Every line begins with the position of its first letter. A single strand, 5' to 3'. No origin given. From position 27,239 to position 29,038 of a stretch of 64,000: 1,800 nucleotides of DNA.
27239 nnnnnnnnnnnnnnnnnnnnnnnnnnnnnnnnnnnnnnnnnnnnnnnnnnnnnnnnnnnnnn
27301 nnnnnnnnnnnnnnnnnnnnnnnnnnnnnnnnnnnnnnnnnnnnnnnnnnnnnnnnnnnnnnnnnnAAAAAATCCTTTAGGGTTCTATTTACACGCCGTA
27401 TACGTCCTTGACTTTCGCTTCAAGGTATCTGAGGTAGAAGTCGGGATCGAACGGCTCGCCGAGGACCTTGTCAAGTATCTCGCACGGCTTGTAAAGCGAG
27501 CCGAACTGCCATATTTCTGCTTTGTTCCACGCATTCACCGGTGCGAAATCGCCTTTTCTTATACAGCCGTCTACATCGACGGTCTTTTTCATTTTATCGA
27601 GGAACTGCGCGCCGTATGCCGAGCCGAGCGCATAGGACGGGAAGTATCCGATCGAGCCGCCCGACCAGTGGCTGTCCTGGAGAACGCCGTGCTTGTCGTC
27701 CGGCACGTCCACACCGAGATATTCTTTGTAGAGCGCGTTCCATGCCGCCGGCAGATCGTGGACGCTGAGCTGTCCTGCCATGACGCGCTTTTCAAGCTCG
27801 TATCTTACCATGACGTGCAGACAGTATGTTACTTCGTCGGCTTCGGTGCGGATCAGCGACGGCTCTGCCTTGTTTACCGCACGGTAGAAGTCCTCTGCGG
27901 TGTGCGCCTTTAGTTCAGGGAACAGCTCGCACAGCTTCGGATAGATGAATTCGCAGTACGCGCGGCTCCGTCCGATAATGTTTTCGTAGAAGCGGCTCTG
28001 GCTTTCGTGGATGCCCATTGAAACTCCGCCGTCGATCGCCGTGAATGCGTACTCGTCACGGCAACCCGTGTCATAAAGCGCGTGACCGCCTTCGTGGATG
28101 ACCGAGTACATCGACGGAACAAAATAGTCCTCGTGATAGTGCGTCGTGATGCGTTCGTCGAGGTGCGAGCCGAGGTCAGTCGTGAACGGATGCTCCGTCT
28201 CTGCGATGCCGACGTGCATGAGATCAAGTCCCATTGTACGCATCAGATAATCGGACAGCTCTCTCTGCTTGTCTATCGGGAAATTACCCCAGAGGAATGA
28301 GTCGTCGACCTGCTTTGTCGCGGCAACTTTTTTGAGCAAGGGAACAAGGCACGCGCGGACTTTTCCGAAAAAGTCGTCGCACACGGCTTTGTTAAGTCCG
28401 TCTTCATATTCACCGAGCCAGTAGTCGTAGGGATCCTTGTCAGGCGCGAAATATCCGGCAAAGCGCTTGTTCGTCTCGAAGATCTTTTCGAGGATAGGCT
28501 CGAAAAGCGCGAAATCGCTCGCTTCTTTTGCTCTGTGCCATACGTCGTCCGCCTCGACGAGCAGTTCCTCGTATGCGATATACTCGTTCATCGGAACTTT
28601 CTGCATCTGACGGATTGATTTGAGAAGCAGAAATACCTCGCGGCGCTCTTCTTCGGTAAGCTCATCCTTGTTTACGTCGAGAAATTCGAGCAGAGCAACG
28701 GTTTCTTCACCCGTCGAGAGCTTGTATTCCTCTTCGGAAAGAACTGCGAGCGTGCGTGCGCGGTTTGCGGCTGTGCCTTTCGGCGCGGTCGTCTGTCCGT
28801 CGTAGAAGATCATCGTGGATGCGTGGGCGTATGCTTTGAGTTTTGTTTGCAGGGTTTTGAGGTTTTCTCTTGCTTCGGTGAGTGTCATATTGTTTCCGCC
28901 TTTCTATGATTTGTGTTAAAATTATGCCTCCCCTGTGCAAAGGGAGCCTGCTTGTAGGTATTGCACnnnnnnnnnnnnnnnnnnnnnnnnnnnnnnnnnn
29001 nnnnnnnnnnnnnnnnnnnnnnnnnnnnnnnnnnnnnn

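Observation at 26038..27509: Gene insertion behind the M32 carboxypeptidase flanked by a 114-bp direct duplication of that gene's 3' end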

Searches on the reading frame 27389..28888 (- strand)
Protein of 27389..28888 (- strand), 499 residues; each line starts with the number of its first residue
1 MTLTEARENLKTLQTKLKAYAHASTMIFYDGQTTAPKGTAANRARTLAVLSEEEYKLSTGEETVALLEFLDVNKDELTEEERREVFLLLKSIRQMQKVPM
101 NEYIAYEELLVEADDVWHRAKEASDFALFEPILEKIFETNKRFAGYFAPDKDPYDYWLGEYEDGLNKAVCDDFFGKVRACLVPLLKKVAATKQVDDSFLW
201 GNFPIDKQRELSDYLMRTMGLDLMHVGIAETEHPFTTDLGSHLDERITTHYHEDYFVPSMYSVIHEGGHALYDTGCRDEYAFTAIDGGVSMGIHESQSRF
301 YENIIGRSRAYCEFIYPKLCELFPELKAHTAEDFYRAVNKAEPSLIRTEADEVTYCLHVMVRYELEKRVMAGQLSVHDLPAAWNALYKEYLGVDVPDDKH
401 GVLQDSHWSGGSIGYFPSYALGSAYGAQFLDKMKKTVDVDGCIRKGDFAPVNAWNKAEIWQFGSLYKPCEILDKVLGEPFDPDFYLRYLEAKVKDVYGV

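Call 6: search_protein_families(library=pfam, proteins=[window:27389-28888:-], max_evalue=0.1)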
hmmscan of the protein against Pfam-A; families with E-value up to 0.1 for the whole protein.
window:27389-28888:- (499 aa): 2 families
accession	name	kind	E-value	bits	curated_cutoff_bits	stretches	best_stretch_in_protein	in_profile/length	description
PF02074.21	Peptidase_M32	-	5.8e-160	533.6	25.1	1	10-492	2-488/489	Carboxypeptidase Taq (M32) metallopeptidase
PF23659.1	UFL1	-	0.089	13.6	27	0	203-225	25-47/120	E3 UFM1-protein ligase 1-like domain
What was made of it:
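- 27389..28888 (-): Peptidase M32 (carboxypeptidase Taq-type) gene. It is intact, 499 aa, and ends ...KDVYGV-stop. Pfam PF02074, E 5.8e-160, model positions 2-488 of 489 (call 6).
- On Peptidase M32 (target gene): E 5.8e-160, model positions 2-488 of 489 (call 6).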

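Call 8: find_encoding_contigs(protein=window:27389-28888:-, flank=6000, max_places=10)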
Protein window:27389-28888:- (499 aa): no gene with exactly this product is on record in the collection.

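Call 16: find_related_loci(query=window:27389-28888:-, collection=genome_contigs, flank=6000)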
Query window:27389-28888:- (499 aa) in genome_contigs; peptide patterns used: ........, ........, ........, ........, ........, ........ (x = any residue, [..] = any of these).
118 stretches matched a pattern; 106 encode a relative of the query (tblastn E <= 1e-3); the best 80 are kept; 80 distinct loci.
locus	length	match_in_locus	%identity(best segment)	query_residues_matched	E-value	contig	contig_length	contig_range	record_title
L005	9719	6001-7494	69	1-497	0e+0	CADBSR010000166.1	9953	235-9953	MAG: uncultured Lachnospiraceae bacterium isolate RUG14268 genome assembly, contig: RUG14268_asm_166, whole genome shotg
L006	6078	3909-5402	69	3-499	0e+0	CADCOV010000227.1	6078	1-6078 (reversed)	MAG: uncultured Clostridiales bacterium isolate RUG14842 genome assembly, contig: RUG14842_asm_227, whole genome shotgun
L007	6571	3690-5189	70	1-499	0e+0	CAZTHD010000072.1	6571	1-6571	MAG TPA_asm: uncultured Oscillospiraceae bacterium isolate SRP278969_co1_74 genome assembly, contig: NODE_18717_length_6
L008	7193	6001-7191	85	1-397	0e+0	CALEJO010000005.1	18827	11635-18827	MAG TPA_asm: uncultured Clostridia bacterium isolate SRR6425801_bin.27_CONCOCT_v1.1_MAG genome assembly, contig: ERZ1767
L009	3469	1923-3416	65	1-497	0e+0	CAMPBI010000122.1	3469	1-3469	MAG: uncultured Clostridia bacterium isolate SRR873610_bin.20_metaWRAP_v1.3_MAG genome assembly, contig: NODE_87590_leng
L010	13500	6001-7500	66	1-499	0e+0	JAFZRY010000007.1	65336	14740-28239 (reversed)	MAG: Lachnospiraceae bacterium isolate RGIG8043 Water_buffalos_Rumen-1__c234075, whole genome shotgun sequence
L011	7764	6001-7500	65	1-499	0e+0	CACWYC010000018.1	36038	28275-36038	MAG: Ruminococcaceae bacterium isolate RUG11024 genome assembly, contig: RUG11024_asm_18, whole genome shotgun sequence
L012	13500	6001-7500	65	1-499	0e+0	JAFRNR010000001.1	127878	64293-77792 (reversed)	MAG: Lachnospiraceae bacterium isolate RGIG2635 Goat_Omasum-1__c39612, whole genome shotgun sequence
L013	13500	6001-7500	64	1-499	0e+0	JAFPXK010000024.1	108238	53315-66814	MAG: Oscillospiraceae bacterium isolate RGIG1562 Goat_Abomasum-6__c193480, whole genome shotgun sequence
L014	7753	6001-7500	64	1-499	0e+0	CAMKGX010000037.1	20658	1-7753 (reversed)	MAG: uncultured Clostridia bacterium isolate SRR12081293_bin.102_metaWRAP_v1.3_MAG genome assembly, contig: ERZ12289773.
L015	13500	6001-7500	64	1-499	0e+0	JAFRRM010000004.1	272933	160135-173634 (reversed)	MAG: Lachnospiraceae bacterium isolate RGIG2734 Goat_Omasum-4__c106364, whole genome shotgun sequence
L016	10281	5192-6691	64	1-499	0e+0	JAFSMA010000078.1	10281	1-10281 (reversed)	MAG: Oscillospiraceae bacterium isolate RGIG3265 Goat_Reticulum-3__c375623, whole genome shotgun sequence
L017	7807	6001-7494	64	1-497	0e+0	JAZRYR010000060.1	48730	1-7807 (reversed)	MAG: Lachnospiraceae bacterium isolate T1900044949_TA20190002.MAGScoT_cleanbin_000049 SGB_3549_k141_2269800, whole genom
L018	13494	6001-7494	64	1-497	0e+0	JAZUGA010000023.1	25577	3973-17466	MAG: Lachnospiraceae bacterium isolate T1900045287_TH20190057.MAGScoT_cleanbin_000053 SGB_6013_k141_981801, whole genome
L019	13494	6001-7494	65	1-497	0e+0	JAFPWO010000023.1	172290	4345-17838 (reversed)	MAG: Lachnospiraceae bacterium isolate RGIG1540 Goat_Abomasum-5__c666926, whole genome shotgun sequence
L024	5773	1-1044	87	152-499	0e+0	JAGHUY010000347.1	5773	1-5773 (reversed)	MAG: Candidatus Apopatosoma intestinale isolate E5_133 c_000000130993, whole genome shotgun sequence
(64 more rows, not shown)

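Call 24: search_protein_families(library=pfam, proteins=[L024:1067-1993:+, L024:2017-2547:+, L024:2544-3320:+, L024:3473-4969:-], max_evalue=0.01)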
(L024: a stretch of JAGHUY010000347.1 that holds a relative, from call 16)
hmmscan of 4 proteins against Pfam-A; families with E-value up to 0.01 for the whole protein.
L024:1067-1993:+ (308 aa): 2 families
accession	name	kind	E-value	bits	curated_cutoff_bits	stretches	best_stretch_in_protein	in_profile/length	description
PF05035.17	DGOK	-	1.5e-40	139.4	25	1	6-293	1-274/281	2-keto-3-deoxy-galactonokinase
PF01869.26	BcrAD_BadFG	-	0.003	17.6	31.5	0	5-65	3-65/271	BadF/BadG/BcrA/BcrD ATPase family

L024:2017-2547:+ (176 aa): 1 family
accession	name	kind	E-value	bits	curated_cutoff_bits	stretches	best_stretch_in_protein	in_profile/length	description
PF14229.12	DUF4332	-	0.0026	18.4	23.2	1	97-156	52-113/122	Domain of unknown function (DUF4332)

L024:2544-3320:+ (258 aa): 2 families
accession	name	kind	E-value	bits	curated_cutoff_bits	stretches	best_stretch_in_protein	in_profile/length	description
PF14512.11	TM1586_NiRdase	-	1.5e-24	87.3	27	1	4-218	1-213/215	Putative TM nitroreductase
PF00881.29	Nitroreductase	-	0.0044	17.7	23.5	0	160-176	25-41/167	Nitroreductase family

L024:3473-4969:- (498 aa): 2 families
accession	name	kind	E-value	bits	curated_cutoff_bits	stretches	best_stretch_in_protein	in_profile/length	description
PF02952.23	Fucose_iso_C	-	0.00025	21.2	29.3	1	396-495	34-139/143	L-fucose isomerase, C-terminal domain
PF24856.1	AraA_central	-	0.00051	20.9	24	1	221-346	24-140/148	L-arabinose isomerase central domain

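Call 26: find_homologous_proteins(query=window:27389-28888:-, max_evalue=1e-100)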
Query window:27389-28888:- (499 aa): 7214 proteins with E <= 1e-100 among 8000 candidates; the best 120 are listed.
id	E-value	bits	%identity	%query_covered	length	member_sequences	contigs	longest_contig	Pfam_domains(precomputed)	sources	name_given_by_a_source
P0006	0.0e+0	1083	93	100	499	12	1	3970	PF02074.22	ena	-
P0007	0.0e+0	1037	89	100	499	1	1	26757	PF02074.22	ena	-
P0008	3.8e-295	997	85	100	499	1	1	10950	PF02074.22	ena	-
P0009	3.8e-292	987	85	100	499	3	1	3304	PF02074.22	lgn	-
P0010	2.9e-290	981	84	100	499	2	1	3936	PF02074.22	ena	-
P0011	2.6e-278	942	79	100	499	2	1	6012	PF02074.22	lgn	-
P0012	1.2e-272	923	79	100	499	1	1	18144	PF02074.22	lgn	-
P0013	1.9e-272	922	78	100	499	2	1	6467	PF02074.22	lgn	-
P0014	7.4e-270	914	77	100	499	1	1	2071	PF02074.22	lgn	-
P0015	1.2e-269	913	77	100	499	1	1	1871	PF02074.22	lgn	-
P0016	2.8e-261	886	76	100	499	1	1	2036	PF02074.22,PF01432.27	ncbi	-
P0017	8.1e-258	874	74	100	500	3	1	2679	PF02074.22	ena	-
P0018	2.8e-255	866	75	100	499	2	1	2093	PF02074.22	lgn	-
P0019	4.6e-255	865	73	100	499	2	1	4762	PF02074.22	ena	-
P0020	1.1e-252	857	74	100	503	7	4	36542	PF02074.22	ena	-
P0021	2.1e-252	856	73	100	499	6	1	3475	PF02074.22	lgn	-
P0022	2.9e-252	856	74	100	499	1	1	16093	PF02074.22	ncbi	-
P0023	4.5e-252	855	73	100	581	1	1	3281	PF02074.22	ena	-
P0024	1.4e-251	854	72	100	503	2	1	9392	PF02074.22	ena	-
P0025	1.6e-250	850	72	100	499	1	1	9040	PF02074.22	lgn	-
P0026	2.2e-250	850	72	100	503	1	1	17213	PF02074.22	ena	-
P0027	2.4e-250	850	72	100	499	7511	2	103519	PF02074.22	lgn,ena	-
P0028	4.7e-250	849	70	100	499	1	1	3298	PF02074.22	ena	-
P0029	6.9e-250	848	73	100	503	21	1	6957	PF02074.22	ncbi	-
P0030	7.0e-250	848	71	100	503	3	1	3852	PF02074.22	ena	-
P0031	2.9e-249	846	72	100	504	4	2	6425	PF02074.22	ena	-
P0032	4.5e-249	845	72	100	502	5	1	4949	PF02074.22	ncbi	-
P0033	1.3e-248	844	72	100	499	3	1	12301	PF02074.22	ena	-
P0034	1.6e-248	844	72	100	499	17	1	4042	PF02074.22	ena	-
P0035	1.9e-248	843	71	100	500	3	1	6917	PF02074.22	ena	-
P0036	4.6e-248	842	72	100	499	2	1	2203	PF02074.22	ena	-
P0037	6.9e-248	841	71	100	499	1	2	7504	PF02074.22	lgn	-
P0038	1.5e-247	840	72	100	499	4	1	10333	PF02074.22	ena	-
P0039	2.9e-247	839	72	100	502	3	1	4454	PF02074.22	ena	-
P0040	5.3e-247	838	69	100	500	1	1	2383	PF02074.22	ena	-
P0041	6.0e-247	838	71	100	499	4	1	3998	PF02074.22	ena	-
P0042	1.0e-246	838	72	100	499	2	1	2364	PF02074.22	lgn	-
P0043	2.4e-246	836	71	100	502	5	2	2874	PF02074.22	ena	-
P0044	5.7e-246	835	70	100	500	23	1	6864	PF02074.22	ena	-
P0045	5.9e-246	835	72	100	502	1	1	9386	PF02074.22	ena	-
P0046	6.7e-246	835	71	100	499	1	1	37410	PF02074.22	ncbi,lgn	-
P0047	1.7e-245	834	71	100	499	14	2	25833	PF02074.22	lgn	-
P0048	1.9e-245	833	70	100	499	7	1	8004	PF02074.22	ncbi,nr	ncbi:MAG: carboxypeptidase M32 [Oscillospiraceae bacterium]|nr:carboxypeptidase M32 [Oscillospiracea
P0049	3.0e-245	833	70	100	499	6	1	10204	PF02074.22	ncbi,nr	ncbi:MAG: carboxypeptidase M32 [Oscillospiraceae bacterium]|nr:carboxypeptidase M32 [Oscillospiracea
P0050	4.9e-245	832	70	100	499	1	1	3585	PF02074.22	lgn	-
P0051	5.1e-245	832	72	100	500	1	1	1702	PF02074.22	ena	-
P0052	8.0e-245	831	70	100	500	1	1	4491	PF02074.22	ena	-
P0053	8.2e-245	831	70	100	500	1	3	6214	PF02074.22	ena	-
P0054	8.8e-245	831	71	100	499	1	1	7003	PF02074.22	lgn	-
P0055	1.1e-244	831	72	100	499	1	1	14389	PF02074.22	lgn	-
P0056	1.2e-244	831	71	100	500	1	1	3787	PF02074.22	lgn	-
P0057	1.3e-244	831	70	100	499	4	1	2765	PF02074.22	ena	-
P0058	1.6e-244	830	71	100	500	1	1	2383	PF02074.22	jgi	-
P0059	1.7e-244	830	71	100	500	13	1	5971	PF02074.22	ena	-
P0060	3.0e-244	829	71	100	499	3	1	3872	PF02074.22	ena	-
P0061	3.2e-244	829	71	100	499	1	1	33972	PF02074.22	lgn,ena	-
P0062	4.1e-244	829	70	100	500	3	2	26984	PF02074.22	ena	-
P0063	6.2e-244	828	72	100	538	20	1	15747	PF02074.22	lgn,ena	-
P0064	9.3e-244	828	71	100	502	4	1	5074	PF02074.22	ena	-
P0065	1.4e-243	827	71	100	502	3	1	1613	PF02074.22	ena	-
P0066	2.7e-243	826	70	100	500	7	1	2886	PF02074.22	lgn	-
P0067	5.6e-243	825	71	100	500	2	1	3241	PF02074.22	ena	-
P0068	9.2e-243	825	70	100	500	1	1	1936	PF02074.22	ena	-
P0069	1.2e-242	824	70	100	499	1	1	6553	PF02074.22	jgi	-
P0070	1.2e-242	824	70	100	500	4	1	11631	PF02074.22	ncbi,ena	-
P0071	1.4e-242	824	70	100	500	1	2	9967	PF02074.22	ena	-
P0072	1.5e-242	824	70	100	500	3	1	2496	PF02074.22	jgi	-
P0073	2.0e-242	823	69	100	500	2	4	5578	PF02074.22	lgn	-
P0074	2.9e-242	823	70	100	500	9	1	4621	PF02074.22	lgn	-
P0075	4.8e-242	822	71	100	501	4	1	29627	PF02074.22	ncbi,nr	ncbi:MAG: carboxypeptidase M32 [Clostridiales bacterium]|nr:carboxypeptidase M32 [Clostridiales bact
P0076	5.6e-242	822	71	100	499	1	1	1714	PF02074.22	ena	-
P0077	8.1e-242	821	70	100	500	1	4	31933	PF02074.22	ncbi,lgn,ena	-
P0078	1.0e-241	821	71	100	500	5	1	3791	PF02074.22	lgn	-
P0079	1.1e-241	821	69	100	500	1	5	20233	PF02074.22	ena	-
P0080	1.1e-241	821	69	100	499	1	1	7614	PF02074.22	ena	-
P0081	1.2e-241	821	70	100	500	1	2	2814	PF02074.22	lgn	-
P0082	1.3e-241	821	70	100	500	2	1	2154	PF02074.22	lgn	-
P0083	1.5e-241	821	69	100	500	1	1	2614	PF02074.22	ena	-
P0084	1.5e-241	820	69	100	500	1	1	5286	PF02074.22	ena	-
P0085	1.7e-241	820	70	100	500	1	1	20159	PF02074.22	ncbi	ncbi:MAG: carboxypeptidase M32 [Oscillospiraceae bacterium]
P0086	2.0e-241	820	69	100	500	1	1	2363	PF02074.22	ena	-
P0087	2.0e-241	820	69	100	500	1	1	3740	PF02074.22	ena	-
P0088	2.8e-241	820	69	100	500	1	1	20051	PF02074.22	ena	-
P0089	3.8e-241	819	70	100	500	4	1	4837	PF02074.22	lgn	-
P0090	8.8e-241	818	70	100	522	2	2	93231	PF02074.22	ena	-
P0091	9.3e-241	818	69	100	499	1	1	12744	PF02074.22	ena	-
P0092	1.2e-240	818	70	100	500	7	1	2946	PF02074.22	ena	-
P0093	2.0e-240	817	71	100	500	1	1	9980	PF02074.22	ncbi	-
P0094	2.5e-240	816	69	100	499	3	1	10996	PF02074.22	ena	-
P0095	4.1e-240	816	70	100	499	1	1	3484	PF02074.22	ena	-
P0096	4.2e-240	816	69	100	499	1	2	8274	PF02074.22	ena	-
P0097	4.3e-240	816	69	100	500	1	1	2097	PF02074.22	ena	-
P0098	6.5e-240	815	69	100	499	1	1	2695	PF02074.22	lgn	-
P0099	7.0e-240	815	68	100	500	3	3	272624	PF02074.22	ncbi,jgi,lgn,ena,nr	ncbi:MAG: carboxypeptidase M32 [Ruminococcaceae bacterium]|jgi:carboxypeptidase Taq|nr:carboxypeptid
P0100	9.6e-240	815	70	100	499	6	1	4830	PF02074.22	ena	-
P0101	1.0e-239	814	70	100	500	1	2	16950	PF02074.22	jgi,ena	-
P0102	1.3e-239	814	70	100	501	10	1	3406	PF02074.22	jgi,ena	-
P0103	1.4e-239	814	71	100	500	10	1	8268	PF02074.22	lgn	-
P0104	1.4e-239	814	70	100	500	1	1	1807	PF02074.22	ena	-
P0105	2.1e-239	813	70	100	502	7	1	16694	PF02074.22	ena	-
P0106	2.3e-239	813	70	100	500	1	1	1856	PF02074.22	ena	-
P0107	2.6e-239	813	70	100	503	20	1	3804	PF02074.22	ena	-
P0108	2.7e-239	813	69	100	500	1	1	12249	PF02074.22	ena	-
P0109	4.1e-239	812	70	100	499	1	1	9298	PF02074.22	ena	-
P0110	4.9e-239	812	69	100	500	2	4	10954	PF02074.22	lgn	-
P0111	5.6e-239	812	69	100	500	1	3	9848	PF02074.22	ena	-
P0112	5.8e-239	812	68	100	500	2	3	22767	PF02074.22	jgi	-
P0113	6.0e-239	812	69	100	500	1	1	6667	PF02074.22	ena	-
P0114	7.5e-239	812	70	100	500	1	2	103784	PF02074.22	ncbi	-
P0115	2.0e-238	810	70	100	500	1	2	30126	PF02074.22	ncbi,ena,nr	ncbi:MAG: carboxypeptidase M32 [Mogibacterium sp.]|nr:carboxypeptidase M32 [Mogibacterium sp.]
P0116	2.0e-238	810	70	100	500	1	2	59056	PF02074.22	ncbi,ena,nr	ncbi:MAG: carboxypeptidase M32 [Mogibacterium sp.]|nr:carboxypeptidase M32 [Mogibacterium sp.]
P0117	3.7e-238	809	70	100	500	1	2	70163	PF02074.22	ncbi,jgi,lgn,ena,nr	ncbi:MAG: carboxypeptidase M32 [Ruminococcaceae bacterium]|nr:carboxypeptidase M32 [Oscillospiraceae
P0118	4.6e-238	809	72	95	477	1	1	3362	PF02074.22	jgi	-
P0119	4.7e-238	809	69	100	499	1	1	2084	PF02074.22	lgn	-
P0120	5.4e-238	809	69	100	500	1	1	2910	PF02074.22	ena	-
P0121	7.2e-238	808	70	99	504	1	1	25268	PF02074.22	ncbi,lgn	-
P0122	8.7e-238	808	69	100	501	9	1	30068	PF02074.22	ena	-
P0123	1.1e-237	808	71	100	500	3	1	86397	PF02074.22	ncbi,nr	ncbi:MAG: carboxypeptidase M32 [Eubacterium sp.]|nr:carboxypeptidase M32 [Eubacterium sp.]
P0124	1.4e-237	807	70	100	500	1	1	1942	PF02074.22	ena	-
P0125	1.4e-237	807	69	100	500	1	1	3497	PF02074.22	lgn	-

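Call 27: list_cluster_members(proteins=[P0006, P0007])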
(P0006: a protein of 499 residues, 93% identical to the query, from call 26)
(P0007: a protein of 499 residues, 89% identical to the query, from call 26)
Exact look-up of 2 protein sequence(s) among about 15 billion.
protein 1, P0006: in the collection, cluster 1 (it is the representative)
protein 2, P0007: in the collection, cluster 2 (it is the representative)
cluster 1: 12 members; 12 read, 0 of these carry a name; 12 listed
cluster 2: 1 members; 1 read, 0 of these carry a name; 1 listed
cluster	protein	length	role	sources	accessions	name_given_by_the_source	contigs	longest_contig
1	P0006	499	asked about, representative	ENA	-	-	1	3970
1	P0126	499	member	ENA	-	-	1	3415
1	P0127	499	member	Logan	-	-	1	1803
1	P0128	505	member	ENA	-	-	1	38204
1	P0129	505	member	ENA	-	-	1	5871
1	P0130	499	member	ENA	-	-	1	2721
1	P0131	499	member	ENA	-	-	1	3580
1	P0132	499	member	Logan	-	-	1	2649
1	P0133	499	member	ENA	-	-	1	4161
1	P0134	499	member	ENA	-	-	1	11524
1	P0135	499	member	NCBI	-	-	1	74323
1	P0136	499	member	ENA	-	-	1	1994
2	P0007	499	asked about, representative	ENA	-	-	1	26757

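Call 30: find_encoding_contigs(protein=P0128, flank=8000, max_places=5)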
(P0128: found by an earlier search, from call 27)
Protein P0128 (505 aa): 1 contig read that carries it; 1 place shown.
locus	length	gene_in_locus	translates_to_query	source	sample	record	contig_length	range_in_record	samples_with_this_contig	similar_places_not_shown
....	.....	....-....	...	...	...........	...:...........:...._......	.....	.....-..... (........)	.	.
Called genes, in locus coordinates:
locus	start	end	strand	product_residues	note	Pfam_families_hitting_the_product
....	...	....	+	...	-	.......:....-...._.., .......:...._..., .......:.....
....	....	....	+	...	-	-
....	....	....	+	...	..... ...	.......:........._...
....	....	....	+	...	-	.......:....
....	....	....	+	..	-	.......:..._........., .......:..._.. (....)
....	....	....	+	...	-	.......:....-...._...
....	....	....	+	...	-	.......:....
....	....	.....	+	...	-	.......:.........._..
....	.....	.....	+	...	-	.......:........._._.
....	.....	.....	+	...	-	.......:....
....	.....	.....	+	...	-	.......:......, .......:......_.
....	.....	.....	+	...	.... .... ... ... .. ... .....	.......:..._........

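Call 31: find_encoding_contigs(protein=P0134, flank=8000, max_places=5)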
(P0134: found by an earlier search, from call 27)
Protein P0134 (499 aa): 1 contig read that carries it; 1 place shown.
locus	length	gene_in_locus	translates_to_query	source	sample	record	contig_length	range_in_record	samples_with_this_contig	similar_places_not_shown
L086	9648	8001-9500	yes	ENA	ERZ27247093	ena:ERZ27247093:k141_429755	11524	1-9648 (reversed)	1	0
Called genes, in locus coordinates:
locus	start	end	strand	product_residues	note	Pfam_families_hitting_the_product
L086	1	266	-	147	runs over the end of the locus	PF04246:RseC_MucC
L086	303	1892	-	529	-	PF07992:Pyr_redox_2 (weak), PF01266:DAO (faint), PF21688:FAD-depend_C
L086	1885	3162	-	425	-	PF07949:YbbR (weak)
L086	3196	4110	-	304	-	PF19293:CdaA_N, PF02457:DAC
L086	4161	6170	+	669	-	PF00664:ABC_membrane, PF00005:ABC_tran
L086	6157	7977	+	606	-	PF00664:ABC_membrane, PF02463:SMC_N (weak), PF00005:ABC_tran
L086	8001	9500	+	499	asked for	PF02074:Peptidase_M32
